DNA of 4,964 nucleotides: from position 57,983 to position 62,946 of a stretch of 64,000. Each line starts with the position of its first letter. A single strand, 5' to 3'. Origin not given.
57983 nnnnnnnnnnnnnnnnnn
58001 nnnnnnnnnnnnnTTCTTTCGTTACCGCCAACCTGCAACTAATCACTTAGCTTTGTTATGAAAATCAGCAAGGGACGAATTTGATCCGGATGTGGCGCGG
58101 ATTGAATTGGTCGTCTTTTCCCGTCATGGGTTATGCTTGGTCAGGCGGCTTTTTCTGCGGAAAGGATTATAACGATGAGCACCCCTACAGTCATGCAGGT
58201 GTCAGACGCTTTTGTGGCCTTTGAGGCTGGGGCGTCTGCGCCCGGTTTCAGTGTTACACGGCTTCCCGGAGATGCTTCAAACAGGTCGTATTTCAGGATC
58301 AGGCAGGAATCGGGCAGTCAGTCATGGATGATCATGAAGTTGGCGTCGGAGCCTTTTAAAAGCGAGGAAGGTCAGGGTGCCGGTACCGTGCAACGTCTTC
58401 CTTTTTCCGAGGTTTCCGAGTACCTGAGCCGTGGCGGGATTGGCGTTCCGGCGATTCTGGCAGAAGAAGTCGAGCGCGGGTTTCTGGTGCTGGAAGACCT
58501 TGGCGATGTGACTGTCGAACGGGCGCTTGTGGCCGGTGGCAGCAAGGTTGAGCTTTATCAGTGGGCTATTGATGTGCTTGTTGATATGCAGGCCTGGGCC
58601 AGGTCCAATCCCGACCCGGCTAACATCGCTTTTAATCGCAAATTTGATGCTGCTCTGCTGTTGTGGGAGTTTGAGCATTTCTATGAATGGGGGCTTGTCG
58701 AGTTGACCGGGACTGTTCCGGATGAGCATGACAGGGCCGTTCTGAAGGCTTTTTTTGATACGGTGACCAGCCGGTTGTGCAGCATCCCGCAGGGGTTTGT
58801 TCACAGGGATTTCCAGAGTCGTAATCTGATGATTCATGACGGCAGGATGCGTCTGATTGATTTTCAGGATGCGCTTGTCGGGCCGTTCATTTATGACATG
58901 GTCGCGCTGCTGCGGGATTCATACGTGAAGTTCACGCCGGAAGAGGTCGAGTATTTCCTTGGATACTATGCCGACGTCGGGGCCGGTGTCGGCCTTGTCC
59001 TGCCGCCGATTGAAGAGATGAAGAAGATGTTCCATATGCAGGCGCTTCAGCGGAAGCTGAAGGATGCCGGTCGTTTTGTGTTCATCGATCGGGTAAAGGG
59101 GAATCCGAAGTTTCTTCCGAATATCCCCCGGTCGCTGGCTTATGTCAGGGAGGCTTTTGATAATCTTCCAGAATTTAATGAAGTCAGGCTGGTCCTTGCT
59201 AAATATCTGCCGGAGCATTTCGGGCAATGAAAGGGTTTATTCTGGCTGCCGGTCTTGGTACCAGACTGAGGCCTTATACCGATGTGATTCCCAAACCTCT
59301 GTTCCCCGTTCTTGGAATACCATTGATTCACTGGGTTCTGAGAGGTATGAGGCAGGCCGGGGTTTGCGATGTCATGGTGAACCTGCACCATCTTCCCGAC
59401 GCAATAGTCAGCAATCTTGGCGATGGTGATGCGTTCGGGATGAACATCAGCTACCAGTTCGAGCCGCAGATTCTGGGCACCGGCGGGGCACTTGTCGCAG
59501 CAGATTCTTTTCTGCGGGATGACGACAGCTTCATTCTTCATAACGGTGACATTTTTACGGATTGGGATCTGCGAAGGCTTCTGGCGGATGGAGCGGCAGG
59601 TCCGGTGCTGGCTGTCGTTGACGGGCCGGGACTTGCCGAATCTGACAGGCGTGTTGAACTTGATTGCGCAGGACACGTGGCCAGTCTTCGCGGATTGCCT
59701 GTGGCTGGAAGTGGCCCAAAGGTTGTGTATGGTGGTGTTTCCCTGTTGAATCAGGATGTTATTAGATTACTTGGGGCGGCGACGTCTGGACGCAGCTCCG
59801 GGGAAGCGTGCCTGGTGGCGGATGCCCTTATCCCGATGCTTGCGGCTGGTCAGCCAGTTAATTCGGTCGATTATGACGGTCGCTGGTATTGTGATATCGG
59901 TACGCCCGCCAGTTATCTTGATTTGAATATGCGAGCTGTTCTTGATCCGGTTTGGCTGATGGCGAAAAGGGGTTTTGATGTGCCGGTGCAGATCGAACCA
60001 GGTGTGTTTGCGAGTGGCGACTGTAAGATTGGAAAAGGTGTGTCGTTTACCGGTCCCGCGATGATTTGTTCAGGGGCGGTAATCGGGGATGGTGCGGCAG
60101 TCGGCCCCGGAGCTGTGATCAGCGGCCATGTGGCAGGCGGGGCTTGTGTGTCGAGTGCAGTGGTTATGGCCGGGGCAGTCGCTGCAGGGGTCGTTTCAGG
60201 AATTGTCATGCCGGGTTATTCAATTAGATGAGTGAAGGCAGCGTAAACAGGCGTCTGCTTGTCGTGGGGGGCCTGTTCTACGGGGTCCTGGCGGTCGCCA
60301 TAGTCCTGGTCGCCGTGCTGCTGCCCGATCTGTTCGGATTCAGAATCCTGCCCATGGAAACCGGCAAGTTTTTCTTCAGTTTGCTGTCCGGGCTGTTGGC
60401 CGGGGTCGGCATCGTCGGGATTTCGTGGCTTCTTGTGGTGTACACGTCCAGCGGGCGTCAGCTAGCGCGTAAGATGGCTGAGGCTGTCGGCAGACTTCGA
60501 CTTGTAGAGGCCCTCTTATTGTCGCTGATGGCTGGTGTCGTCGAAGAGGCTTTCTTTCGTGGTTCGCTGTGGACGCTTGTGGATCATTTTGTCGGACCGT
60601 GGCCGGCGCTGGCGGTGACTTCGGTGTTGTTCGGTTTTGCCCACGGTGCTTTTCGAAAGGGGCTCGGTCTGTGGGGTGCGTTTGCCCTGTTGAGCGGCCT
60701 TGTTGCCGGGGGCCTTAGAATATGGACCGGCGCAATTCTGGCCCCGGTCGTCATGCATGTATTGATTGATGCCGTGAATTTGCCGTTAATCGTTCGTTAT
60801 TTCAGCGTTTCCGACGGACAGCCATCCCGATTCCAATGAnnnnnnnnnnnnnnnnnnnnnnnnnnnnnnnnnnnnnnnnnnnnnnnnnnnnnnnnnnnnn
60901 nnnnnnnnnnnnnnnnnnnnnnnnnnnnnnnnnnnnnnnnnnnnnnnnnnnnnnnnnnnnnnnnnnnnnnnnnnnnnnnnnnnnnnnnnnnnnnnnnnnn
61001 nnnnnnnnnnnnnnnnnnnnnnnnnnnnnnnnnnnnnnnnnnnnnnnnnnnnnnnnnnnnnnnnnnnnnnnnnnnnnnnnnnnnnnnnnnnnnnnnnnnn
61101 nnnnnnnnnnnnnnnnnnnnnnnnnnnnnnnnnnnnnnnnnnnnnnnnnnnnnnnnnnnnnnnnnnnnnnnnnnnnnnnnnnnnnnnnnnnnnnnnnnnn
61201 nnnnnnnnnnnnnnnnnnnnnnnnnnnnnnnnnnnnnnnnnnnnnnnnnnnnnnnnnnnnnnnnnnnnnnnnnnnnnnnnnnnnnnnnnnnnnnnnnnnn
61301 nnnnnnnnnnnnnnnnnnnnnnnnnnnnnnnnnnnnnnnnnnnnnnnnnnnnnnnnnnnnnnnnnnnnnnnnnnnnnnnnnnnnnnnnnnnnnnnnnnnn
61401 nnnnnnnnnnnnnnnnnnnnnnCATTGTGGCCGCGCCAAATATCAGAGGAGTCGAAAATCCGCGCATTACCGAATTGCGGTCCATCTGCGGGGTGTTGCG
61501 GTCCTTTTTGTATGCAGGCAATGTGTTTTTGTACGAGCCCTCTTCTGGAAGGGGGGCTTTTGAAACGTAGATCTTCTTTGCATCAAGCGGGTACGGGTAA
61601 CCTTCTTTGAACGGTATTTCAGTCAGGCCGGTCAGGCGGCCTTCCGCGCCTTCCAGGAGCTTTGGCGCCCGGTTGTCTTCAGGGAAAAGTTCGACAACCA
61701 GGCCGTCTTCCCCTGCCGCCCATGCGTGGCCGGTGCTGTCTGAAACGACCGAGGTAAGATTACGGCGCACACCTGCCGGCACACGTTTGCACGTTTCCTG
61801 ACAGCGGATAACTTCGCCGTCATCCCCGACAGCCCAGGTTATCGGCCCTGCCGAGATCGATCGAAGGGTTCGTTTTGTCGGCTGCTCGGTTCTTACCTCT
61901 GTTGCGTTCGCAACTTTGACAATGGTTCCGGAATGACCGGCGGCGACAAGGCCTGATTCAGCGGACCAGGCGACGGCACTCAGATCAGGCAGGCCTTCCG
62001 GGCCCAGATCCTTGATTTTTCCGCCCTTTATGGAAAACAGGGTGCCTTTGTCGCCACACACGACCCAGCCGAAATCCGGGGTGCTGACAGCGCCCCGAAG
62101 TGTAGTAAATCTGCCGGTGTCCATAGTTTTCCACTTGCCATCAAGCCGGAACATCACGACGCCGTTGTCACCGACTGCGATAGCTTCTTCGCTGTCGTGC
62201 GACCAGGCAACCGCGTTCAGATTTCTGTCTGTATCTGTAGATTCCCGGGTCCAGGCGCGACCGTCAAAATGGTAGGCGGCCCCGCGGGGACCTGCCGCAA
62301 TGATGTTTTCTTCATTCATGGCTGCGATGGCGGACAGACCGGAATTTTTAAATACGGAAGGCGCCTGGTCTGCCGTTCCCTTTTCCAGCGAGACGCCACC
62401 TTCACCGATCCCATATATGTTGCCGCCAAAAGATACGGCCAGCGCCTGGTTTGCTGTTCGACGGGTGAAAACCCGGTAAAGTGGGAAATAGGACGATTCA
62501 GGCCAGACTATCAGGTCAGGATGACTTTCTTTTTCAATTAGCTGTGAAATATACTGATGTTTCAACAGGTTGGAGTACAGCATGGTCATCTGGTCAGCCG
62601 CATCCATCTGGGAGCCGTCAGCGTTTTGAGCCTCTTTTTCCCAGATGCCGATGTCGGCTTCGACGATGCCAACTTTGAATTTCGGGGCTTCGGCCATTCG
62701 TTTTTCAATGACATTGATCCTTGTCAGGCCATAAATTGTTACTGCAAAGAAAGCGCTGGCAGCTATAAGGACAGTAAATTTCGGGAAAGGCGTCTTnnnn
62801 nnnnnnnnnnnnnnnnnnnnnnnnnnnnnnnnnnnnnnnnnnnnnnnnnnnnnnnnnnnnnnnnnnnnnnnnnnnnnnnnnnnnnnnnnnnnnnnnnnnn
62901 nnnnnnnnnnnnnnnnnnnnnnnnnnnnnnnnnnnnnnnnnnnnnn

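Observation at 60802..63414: Lnt with a large beta-propeller-like insertion in its periplasmic nitrilase domain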

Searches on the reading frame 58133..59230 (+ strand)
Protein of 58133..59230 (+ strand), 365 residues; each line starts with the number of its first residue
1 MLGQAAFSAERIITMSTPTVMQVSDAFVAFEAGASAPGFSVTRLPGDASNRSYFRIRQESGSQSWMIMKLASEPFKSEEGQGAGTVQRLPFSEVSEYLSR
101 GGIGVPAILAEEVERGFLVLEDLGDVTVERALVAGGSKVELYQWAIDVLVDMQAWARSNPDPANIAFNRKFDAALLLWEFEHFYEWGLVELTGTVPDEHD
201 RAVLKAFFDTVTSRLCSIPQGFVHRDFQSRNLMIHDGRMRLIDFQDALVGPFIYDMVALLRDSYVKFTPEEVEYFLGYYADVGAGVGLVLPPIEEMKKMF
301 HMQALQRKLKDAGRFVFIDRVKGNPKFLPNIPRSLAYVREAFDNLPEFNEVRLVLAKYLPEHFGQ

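Call 52: search_protein_families(library=pfam, proteins=[window:58133-59230:+], max_evalue=0.001)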
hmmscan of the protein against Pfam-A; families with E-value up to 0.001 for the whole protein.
window:58133-59230:+ (365 aa): 1 family
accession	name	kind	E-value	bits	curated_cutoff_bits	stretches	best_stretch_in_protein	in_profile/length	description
PF01636.29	APH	-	4e-22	79.6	23.2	1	41-280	2-230/239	Phosphotransferase enzyme family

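Call 67: search_protein_families(library=ncbifam, proteins=[window:58133-59230:+], max_evalue=0.001)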
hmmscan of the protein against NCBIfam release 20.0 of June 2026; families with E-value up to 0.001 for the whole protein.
window:58133-59230:+ (365 aa): 2 families
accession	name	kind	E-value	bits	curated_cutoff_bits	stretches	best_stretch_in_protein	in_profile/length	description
NF045759.1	NamurgluKinAmgK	equivalog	3.3e-39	134.9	550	1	46-342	27-306/324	N-acetylmuramate/N-acetylglucosamine kinase AmgK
NF045698.1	MurGlcNAcKinAmgK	equivalog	1.4e-25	90.3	500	1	42-362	20-357/360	N-acetylmuramate/N-acetylglucosamine kinase AmgK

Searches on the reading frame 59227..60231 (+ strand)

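Call 52: search_protein_families(library=pfam, proteins=[window:59227-60231:+], max_evalue=0.001)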
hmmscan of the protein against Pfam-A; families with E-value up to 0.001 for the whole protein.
window:59227-60231:+ (334 aa): 3 families
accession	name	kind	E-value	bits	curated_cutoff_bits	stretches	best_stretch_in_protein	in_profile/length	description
PF00483.29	NTP_transferase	-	4.7e-23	82.5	21.2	1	2-236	1-241/245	Nucleotidyl transferase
PF12804.13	NTP_transf_3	-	9.4e-09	36.1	27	1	3-125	1-114/160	MobA-like NTP transferase domain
PF00132.30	Hexapep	-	8.2e-05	22.6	27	0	278-300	14-36/36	Bacterial transferase hexapeptide (six repeats)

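Call 67: search_protein_families(library=ncbifam, proteins=[window:59227-60231:+], max_evalue=0.001)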
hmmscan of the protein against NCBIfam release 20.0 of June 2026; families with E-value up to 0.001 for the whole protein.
window:59227-60231:+ (334 aa): 30 families (the best 25 are shown)
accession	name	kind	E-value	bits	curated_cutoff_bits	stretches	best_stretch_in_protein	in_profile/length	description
NF045761.1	NAMPUrTaseMurU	equivalog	3.8e-36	125.1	250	1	1-231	1-221/226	N-acetylmuramate alpha-1-phosphate uridylyltransferase MurU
TIGR03992.1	Arch_glmU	subfamily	1.9e-33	115.9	292.1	1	1-316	1-307/393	bifunctional sugar-1-phosphate nucleotidylyltransferase/acetyltransferase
NF052502.1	man1P_GTase_Rv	exception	9.9e-28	97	440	1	4-120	4-119/352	mannose-1-phosphate guanylyltransferase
NF041173.1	Sug_nt_acttase_Thmprot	equivalog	1.7e-24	86.5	600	1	1-314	1-305/405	bifunctional sugar-1-phosphate nucleotidylyltransferase/acetyltransferase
TIGR01208.1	rmlA_long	equivalog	1.8e-24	86.3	320.25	2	2-118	1-117/353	glucose-1-phosphate thymidylyltransferase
NF041313.1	UDPGP_AglF_Halo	equivalog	4.3e-18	65.6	400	1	1-229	1-226/234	UTP--glucose-1-phosphate uridylyltransferase AglF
NF049965.1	GlMnHpPGnyltfHddC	equivalog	9.9e-18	64.6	300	1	1-179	1-172/221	D-glycero-D-manno-heptose 1-phosphate guanosyltransferase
TIGR01207.1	rmlA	equivalog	9.6e-17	61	360.65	1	2-163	1-165/286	glucose-1-phosphate thymidylyltransferase RfbA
NF012024.0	PRK15480.1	equivalog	5.7e-16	58.5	588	1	2-183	5-188/292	glucose-1-phosphate thymidylyltransferase RfbA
NF045697.1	MurNAcPUrMurU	equivalog_domain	1.9e-14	53.7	370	1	5-107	2-104/229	N-acetylmuramate alpha-1-phosphate uridylyltransferase MurU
TIGR01173.1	glmU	equivalog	4.9e-12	45.4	366.85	1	4-109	4-102/452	bifunctional UDP-N-acetylglucosamine diphosphorylase/glucosamine-1-phosphate N-acetyltransferase GlmU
NF010935.0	PRK14355.1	equivalog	2.7e-11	42.8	718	1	4-108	7-105/459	bifunctional UDP-N-acetylglucosamine diphosphorylase/glucosamine-1-phosphate N-acetyltransferase GlmU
NF010938.0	PRK14358.1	equivalog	9.2e-11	41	500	1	4-121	11-123/481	bifunctional N-acetylglucosamine-1-phosphate uridyltransferase/glucosamine-1-phosphate acetyltransferase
NF010933.0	PRK14353.1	equivalog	1.8e-09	36.7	505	1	4-130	9-132/453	bifunctional UDP-N-acetylglucosamine diphosphorylase/glucosamine-1-phosphate N-acetyltransferase GlmU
NF010934.1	PRK14354.1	equivalog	6.8e-09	34.7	450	1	4-108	3-99/447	bifunctional UDP-N-acetylglucosamine diphosphorylase/glucosamine-1-phosphate N-acetyltransferase GlmU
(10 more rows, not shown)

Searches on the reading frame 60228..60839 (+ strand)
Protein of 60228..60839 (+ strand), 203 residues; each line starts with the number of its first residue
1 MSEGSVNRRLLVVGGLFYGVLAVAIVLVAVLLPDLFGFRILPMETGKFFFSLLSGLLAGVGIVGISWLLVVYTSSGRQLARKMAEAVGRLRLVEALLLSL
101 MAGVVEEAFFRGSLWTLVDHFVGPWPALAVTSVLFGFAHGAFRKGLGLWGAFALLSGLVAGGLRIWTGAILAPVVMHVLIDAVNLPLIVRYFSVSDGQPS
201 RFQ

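Call 52: search_protein_families(library=pfam, proteins=[window:60228-60839:+], max_evalue=0.001)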
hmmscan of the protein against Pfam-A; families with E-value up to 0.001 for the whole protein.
window:60228-60839:+ (203 aa): 1 family
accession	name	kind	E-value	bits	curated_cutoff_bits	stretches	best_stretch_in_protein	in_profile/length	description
PF02517.21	Rce1-like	-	2.4e-16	60.2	22.4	1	92-183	5-93/93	Type II CAAX prenyl endopeptidase Rce1-like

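Call 67: search_protein_families(library=ncbifam, proteins=[window:60228-60839:+], max_evalue=0.001)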
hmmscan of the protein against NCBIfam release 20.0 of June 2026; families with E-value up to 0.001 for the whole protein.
window:60228-60839:+ (203 aa): 5 families
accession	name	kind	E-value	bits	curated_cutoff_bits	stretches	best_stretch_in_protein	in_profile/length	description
NF040589.1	CPBP_Synerg_MrtS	equivalog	1e-12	48.6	130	1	83-179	64-158/170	Synerg-CTERM system glutamic-type intramembrane protease MrtS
NF041647.1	ABC_perm_CPBP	equivalog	3.4e-12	45.9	435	1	16-185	463-631/636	ABC transporter permease subunit/CPBP intramembrane protease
NF033192.3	CPBP_JDVT_MrtJ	equivalog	3.1e-06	27.8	75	1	97-185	3-96/98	JDVT-CTERM system glutamic-type intramembrane protease MrtJ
NF040914.1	Mrt_core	domain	4.7e-06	26.6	100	1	100-183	9-100/108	myxosortase family intramembrane protease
NF047635.1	CPBP_Sphingo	equivalog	0.00037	20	225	1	100-183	136-233/237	CPBP family intramembrane glutamic endopeptidase, BDIM_20840 family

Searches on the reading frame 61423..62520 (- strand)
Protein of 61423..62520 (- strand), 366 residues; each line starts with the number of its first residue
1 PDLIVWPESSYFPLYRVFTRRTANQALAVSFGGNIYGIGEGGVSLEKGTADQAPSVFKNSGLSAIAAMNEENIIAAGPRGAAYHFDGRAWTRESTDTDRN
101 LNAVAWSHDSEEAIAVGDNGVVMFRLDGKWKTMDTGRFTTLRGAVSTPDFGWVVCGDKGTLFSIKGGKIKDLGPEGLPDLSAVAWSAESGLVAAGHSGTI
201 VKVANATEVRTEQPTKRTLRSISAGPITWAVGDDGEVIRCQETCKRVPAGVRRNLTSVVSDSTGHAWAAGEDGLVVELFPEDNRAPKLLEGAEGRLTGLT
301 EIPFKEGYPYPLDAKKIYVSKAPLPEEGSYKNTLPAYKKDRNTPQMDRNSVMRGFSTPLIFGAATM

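Call 45: find_related_loci(query=A4, collection=genome_contigs, flank=6000)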
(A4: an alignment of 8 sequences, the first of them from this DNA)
Query A4 (366 aa) in genome_contigs; peptide patterns used: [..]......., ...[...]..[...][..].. (x = any residue, [..] = any of these).
599 stretches matched a pattern (row limit reached: there are more); 9 encode a relative of the query (tblastn E <= 1e-3); 9 distinct loci.
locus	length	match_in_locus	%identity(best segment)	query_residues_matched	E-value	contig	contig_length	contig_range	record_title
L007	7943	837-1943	47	1-365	5e-95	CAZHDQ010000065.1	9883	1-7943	MAG TPA_asm: uncultured Anaeromyxobacteraceae bacterium isolate binchicken_co139_219 genome assembly, contig: NODE_15752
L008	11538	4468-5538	42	1-362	5e-83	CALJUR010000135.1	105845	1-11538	MAG TPA_asm: uncultured Myxococcales bacterium isolate SRR6007444_bin.12_CONCOCT_v1.1_MAG genome assembly, contig: ERZ72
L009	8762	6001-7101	40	1-365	2e-82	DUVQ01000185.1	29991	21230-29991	MAG TPA_asm: Oligoflexales bacterium isolate AS08sgBPME_423 292625_AS08, whole genome shotgun sequence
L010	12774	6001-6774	44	1-365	7e-29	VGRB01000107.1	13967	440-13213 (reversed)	MAG: Deltaproteobacteria bacterium isolate K_DeepCast_100m_m1_326 K_DeepCast_100m_m1_326_Ga0194127_10006029, whole genom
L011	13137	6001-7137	30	2-365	2e-23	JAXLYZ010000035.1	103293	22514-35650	MAG: Myxococcota bacterium isolate STL-MYX26 C4.62.fa-35, whole genome shotgun sequence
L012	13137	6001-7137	27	2-365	4e-18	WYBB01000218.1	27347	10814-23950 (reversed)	MAG: Deltaproteobacteria bacterium isolate PRO4 k127_635231, whole genome shotgun sequence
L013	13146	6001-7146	28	2-365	7e-17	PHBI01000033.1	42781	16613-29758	MAG: Deltaproteobacteria bacterium HGW-Deltaproteobacteria-14 08E140C01_z5_2013_Ig3399_v2_scaffold_767, whole genome sho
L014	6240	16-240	43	291-365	8e-16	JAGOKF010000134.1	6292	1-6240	Myxococcota bacterium isolate Go_SlDig_bin_299 Go_SlDig_40531_length_6292_cov_8.029035, whole genome shotgun sequence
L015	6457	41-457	28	225-365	2e-7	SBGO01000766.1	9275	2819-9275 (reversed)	MAG: Deltaproteobacteria bacterium isolate M1802 scaffold_1216_1, whole genome shotgun sequence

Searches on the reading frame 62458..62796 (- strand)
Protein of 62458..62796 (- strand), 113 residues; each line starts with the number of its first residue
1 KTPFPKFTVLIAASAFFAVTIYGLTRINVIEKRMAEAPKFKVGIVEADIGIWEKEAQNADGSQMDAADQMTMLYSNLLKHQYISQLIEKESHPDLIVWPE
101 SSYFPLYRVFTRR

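Call 48: search_solved_structures(query=window:62458-62796:-, max_evalue=10, show_alignments=3)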
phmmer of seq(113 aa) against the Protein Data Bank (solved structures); distinct sequences matched with E-value up to 10: 0.
